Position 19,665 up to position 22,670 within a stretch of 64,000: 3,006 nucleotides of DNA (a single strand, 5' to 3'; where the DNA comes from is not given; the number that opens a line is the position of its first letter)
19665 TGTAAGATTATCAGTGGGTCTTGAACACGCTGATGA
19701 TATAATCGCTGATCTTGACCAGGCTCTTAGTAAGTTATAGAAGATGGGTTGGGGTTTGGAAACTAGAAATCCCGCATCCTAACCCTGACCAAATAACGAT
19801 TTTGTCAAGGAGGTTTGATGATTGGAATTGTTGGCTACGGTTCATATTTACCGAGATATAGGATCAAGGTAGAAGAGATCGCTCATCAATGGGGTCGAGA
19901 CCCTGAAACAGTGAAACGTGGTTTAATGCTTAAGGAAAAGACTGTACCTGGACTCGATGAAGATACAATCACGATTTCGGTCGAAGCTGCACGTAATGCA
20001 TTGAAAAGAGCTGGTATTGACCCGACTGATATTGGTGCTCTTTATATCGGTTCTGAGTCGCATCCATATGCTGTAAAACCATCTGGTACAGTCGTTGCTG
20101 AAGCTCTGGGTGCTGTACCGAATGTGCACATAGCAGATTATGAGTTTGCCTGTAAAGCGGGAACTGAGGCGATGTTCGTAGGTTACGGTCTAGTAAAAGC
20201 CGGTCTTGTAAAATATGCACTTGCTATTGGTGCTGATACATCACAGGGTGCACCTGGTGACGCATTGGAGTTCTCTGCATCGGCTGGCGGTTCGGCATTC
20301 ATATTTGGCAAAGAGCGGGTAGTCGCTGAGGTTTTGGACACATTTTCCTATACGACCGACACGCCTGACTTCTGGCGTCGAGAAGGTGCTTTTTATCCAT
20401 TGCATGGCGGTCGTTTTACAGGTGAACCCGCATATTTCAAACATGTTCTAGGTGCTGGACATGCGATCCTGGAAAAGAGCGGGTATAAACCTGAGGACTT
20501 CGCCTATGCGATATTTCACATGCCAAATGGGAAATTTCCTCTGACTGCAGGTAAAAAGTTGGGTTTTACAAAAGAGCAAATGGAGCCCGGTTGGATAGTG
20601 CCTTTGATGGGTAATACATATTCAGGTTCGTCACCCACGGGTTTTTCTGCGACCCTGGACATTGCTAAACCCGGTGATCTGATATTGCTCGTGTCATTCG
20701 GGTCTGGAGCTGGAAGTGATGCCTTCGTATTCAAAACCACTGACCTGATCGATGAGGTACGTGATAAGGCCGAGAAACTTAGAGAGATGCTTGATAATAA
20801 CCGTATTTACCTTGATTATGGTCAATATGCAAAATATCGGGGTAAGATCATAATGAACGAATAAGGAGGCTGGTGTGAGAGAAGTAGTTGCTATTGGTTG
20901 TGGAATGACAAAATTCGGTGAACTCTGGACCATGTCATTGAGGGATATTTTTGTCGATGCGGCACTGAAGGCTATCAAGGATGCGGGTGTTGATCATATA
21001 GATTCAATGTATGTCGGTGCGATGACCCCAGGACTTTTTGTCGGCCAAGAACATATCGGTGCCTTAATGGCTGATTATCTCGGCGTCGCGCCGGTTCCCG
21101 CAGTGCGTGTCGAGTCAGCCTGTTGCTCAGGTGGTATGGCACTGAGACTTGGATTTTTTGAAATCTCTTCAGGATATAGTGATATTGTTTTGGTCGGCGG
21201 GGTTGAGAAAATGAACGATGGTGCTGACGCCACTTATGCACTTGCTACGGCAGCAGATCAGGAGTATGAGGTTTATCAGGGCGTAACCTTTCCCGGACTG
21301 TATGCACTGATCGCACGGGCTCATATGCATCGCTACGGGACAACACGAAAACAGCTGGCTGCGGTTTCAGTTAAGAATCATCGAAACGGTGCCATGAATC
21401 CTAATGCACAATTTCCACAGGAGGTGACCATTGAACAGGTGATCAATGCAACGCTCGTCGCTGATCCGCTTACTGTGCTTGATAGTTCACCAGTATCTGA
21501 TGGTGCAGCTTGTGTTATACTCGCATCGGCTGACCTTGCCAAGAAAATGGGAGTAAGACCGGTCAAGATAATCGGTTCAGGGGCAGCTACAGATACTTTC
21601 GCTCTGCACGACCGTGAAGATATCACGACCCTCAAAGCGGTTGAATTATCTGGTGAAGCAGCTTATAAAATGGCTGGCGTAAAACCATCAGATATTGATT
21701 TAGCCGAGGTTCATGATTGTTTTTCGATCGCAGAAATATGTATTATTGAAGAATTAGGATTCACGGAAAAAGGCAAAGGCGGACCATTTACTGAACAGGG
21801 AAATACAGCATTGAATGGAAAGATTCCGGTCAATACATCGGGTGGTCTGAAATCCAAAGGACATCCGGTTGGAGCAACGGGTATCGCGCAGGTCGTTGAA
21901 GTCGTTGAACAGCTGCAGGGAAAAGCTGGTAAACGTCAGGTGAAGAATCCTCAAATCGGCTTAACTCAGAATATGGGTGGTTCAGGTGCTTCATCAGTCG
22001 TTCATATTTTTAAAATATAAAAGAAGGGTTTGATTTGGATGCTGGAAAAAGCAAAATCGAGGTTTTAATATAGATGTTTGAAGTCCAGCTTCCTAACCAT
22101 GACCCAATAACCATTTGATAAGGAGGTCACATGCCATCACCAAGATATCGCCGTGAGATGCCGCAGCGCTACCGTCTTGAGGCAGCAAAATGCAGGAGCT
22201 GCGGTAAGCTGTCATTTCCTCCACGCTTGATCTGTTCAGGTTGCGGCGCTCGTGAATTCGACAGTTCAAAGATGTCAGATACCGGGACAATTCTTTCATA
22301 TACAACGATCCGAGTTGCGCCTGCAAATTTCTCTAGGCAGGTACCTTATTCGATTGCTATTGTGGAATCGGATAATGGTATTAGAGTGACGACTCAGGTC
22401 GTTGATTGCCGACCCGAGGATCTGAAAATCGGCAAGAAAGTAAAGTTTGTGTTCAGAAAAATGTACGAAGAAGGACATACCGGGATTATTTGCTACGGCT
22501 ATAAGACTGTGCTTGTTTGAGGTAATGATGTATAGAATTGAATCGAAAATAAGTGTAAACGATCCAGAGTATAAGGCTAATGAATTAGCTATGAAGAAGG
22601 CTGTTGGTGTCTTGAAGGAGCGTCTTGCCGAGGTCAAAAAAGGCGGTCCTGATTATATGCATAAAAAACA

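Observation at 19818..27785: Archaeal-type HMGCS/thiolase/DUF35 trio fused into one gene string with methylcrotonyl-CoA carboxylase and a hydratase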

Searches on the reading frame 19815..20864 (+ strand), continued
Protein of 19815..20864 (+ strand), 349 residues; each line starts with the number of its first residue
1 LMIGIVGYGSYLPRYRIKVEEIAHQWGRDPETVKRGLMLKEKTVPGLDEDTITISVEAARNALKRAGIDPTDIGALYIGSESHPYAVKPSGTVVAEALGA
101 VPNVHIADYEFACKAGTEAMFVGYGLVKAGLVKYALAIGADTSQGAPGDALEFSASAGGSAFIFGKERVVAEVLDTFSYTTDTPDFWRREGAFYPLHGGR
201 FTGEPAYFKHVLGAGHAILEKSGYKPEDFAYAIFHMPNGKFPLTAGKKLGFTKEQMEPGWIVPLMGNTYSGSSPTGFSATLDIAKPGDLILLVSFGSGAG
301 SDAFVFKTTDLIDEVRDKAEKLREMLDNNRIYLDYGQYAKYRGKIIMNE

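Call 82: get_annotated_region(hit=H70, flank=5000)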
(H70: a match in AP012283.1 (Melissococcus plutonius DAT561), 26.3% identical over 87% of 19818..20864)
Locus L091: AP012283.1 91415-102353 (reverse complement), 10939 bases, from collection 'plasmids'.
description: Melissococcus plutonius DAT561 plasmid 1 DNA, nearly complete genome
organism: Melissococcus plutonius DAT561 (NCBI taxid 1090974)
taxonomy: Bacteria; Bacillota; Bacilli; Lactobacillales; Enterococcaceae; Melissococcus; Melissococcus plutonius; Melissococcus plutonius DAT561
host: -; source: -; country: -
typing (MOB-suite, as given by PLSDB): non-mobilizable; replicon rep_cluster_184
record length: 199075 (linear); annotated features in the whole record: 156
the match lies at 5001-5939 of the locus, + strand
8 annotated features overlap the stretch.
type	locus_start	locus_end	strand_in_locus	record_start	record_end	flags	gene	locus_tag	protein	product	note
CDS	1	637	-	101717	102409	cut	-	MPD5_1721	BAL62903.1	hypothetical protein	-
CDS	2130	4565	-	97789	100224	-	-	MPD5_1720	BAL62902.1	hydroxymethylglutaryl-CoA reductase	-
CDS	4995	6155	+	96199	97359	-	-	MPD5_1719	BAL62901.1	hydroxymethylglutaryl-CoA synthase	-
CDS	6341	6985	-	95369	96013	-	-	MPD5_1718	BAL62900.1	hypothetical protein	-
CDS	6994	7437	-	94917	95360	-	-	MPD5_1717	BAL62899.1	hypothetical protein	-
CDS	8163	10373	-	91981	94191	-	-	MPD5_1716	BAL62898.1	hypothetical protein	-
CDS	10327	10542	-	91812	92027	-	-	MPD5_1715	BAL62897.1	hypothetical protein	-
CDS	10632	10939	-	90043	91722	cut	-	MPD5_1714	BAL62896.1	PTS system, cellobiose-specific IIC component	-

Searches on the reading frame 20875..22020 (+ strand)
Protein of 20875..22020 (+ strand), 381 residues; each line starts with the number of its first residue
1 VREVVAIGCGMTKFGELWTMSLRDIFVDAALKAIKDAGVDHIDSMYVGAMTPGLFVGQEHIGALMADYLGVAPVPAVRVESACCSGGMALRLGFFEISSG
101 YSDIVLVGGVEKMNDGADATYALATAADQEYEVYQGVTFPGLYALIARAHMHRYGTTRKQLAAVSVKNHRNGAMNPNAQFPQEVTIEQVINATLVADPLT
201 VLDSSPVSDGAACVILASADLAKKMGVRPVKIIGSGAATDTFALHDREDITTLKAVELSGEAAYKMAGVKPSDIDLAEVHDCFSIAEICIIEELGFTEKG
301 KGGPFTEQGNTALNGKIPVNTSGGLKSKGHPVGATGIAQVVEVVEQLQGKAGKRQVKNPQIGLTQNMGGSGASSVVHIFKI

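Call 3: search_protein_families(library=pfam, proteins=[window:20875-22020:+])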
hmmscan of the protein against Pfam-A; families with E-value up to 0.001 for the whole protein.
window:20875-22020:+ (381 aa): 4 families
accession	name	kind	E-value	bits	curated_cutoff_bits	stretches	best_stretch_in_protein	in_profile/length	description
PF22691.2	Thiolase_C_1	-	1.9e-51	174.1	28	1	236-380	1-143/144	Thiolase C-terminal domain-like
PF00108.29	Thiolase_N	-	1e-27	97.6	26.4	1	5-219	2-259/260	Thiolase, N-terminal domain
PF02803.24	Thiolase_C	-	1.3e-10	41.5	27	1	261-362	29-112/123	Thiolase, C-terminal domain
PF00109.32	ketoacyl-synt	-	2e-05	24.8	20.8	1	75-114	166-205/252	Beta-ketoacyl synthase, N-terminal domain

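Call 5: search_protein_families(library=ncbifam, proteins=[window:20875-22020:+], max_evalue=0.00001)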
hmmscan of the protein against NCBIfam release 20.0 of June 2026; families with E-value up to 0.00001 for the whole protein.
window:20875-22020:+ (381 aa): 56 families (the best 25 are shown)
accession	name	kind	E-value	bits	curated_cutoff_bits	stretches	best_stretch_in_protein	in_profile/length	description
NF053570.1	AcCoTHIOL_METTL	equivalog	2.2e-167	556.7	600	1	1-380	1-382/385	acetyl-CoA acetyltransferase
NF004720.0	PRK06064.1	subfamily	3.2e-164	546.3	420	1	1-380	1-386/389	thiolase domain-containing protein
NF004810.0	PRK06157.1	equivalog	4.7e-98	328.9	403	1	2-378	7-392/400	acetyl-CoA acetyltransferase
NF009228.0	PRK12578.1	subfamily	4e-97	325.3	485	1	2-380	3-386/387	thiolase domain-containing protein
NF005704.0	PRK07516.1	subfamily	2.7e-91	306.4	412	1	3-379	3-385/389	thiolase domain-containing protein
NF006102.0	PRK08256.1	subfamily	2.2e-81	273.9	436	1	2-379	3-390/394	lipid-transfer protein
NF004982.0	PRK06365.1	equivalog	1.8e-79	267.8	695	2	1-250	15-268/430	thiolase domain-containing protein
NF004715.0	PRK06059.1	equivalog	5.3e-74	249.6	424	1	2-376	4-395/399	lipid-transfer protein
NF004811.0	PRK06158.1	subfamily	3.9e-73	246.6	421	1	4-379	10-378/384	acetyl-CoA acetyltransferase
NF053628.1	BnzsclthlBbsBGT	equivalog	3.2e-65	220.4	750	1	2-373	5-373/389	benzoylsuccinyl-CoA thiolase subunit BbsB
NF004936.0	PRK06289.1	equivalog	3.9e-65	220.2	375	1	20-379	24-401/405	acetyl-CoA acetyltransferase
NF006180.0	PRK08313.1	subfamily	2.9e-63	214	514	1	2-370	4-373/389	thiolase domain-containing protein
NF006010.0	PRK08142.1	subfamily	5.1e-61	206.6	462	1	20-372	23-375/388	thiolase domain-containing protein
NF004721.0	PRK06065.1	equivalog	1.5e-59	201.9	455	1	3-369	11-381/393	thiolase domain-containing protein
NF004722.0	PRK06066.1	equivalog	1.5e-49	169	516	1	4-360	6-363/385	thiolase domain-containing protein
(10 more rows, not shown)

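Call 35: search_solved_structures(query=window:20875-22020:+, max_evalue=1e-30, show_alignments=1)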
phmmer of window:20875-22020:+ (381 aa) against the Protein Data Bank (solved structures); distinct sequences matched with E-value up to 1e-30: 17.
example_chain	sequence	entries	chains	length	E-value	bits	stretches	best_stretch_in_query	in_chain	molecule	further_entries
6esq_A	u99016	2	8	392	6.3e-116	390.5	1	1-379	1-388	acetoacetyl-CoA thiolase | Acetyl-CoA acetyltransferase thiolase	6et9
7yvy_A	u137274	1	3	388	1.3e-112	379.6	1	1-378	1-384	Acetyl-CoA acetyltransferase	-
4yzo_A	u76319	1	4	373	5.5e-68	232.8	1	6-379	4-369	Putative acyl-CoA acyltransferase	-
6hsj_A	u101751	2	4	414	3.8e-63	216.9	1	3-380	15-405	SCP2-thiolase (type-1)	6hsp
6hrv_A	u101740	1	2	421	4e-63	216.8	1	3-380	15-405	SCP2-thiolase (type-1)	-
7pxp_C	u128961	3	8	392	1.2e-59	205.4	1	2-377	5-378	Benzoylsuccinyl-CoA thiolase subunit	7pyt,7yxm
4bi9_A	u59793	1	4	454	1.5e-54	188.6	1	34-375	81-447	3-KETOACYL-COA THIOLASE, PUTATIVE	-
4bia_A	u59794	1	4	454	3.3e-53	184.2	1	34-375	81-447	3-KETOACYL-COA THIOLASE, PUTATIVE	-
3zbg_A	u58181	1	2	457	7.6e-52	179.7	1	14-376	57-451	3-KETOACYL-COA THIOLASE-LIKE PROTEIN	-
3zbk_A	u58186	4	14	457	1.5e-50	175.4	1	14-376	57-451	3-KETOACYL-COA THIOLASE-LIKE PROTEIN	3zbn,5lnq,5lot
3zbl_A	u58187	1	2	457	2e-50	175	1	14-376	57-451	3-KETOACYL-COA THIOLASE-LIKE PROTEIN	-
4u4e_A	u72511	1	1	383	5.7e-43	150.5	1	26-373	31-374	Thiolase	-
9skh_I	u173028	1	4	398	1.7e-41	145.6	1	20-376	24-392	2,4-diacetylphloroglucinol biosynthesis protein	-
9skm_I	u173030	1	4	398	4.8e-40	140.9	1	20-376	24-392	2,4-diacetylphloroglucinol biosynthesis protein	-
9myr_A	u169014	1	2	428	6.9e-39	137.1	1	142-369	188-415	Nonspecific lipid-transfer protein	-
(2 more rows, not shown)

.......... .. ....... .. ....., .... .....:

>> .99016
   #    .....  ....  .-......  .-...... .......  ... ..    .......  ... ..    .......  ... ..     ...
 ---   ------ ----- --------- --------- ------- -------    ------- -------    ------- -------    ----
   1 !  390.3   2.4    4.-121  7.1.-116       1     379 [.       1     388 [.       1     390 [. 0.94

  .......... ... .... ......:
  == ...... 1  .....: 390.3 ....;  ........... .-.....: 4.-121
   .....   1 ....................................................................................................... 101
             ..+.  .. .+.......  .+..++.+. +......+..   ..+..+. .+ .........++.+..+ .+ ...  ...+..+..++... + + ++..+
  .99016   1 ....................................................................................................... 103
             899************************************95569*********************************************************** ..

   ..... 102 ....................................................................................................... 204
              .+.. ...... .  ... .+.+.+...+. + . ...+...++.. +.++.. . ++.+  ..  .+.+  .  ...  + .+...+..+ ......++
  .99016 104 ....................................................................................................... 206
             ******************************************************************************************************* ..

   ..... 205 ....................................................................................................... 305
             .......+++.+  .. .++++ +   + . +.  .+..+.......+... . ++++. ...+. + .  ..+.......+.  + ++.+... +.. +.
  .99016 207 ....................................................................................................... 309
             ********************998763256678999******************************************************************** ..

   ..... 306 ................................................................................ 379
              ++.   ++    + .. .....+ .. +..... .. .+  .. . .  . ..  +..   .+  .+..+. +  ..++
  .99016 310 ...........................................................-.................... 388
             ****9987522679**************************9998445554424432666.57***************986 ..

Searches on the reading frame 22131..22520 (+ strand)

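Call 3: search_protein_families(library=pfam, proteins=[window:22131-22520:+])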
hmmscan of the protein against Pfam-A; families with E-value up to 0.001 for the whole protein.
window:22131-22520:+ (129 aa): 2 families
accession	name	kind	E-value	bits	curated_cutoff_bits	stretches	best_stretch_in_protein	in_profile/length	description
PF01796.24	OB_ChsH2_C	-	9.1e-20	70.8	27.1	1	48-109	4-65/65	ChsH2, C-terminal OB-fold domain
PF12172.15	zf-ChsH2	-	7.9e-12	45.2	23.2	1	8-44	1-37/37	ChsH2, rubredoxin-like zinc ribbon domain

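Call 5: search_protein_families(library=ncbifam, proteins=[window:22131-22520:+], max_evalue=0.00001)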
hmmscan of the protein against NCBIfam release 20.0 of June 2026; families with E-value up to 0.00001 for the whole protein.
window:22131-22520:+ (129 aa): 1 family
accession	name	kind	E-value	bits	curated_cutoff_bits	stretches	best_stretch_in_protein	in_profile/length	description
NF053627.1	BnzsclthlBbsAGT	equivalog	4e-12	46.3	250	1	16-125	36-143/145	benzoylsuccinyl-CoA thiolase subunit BbsA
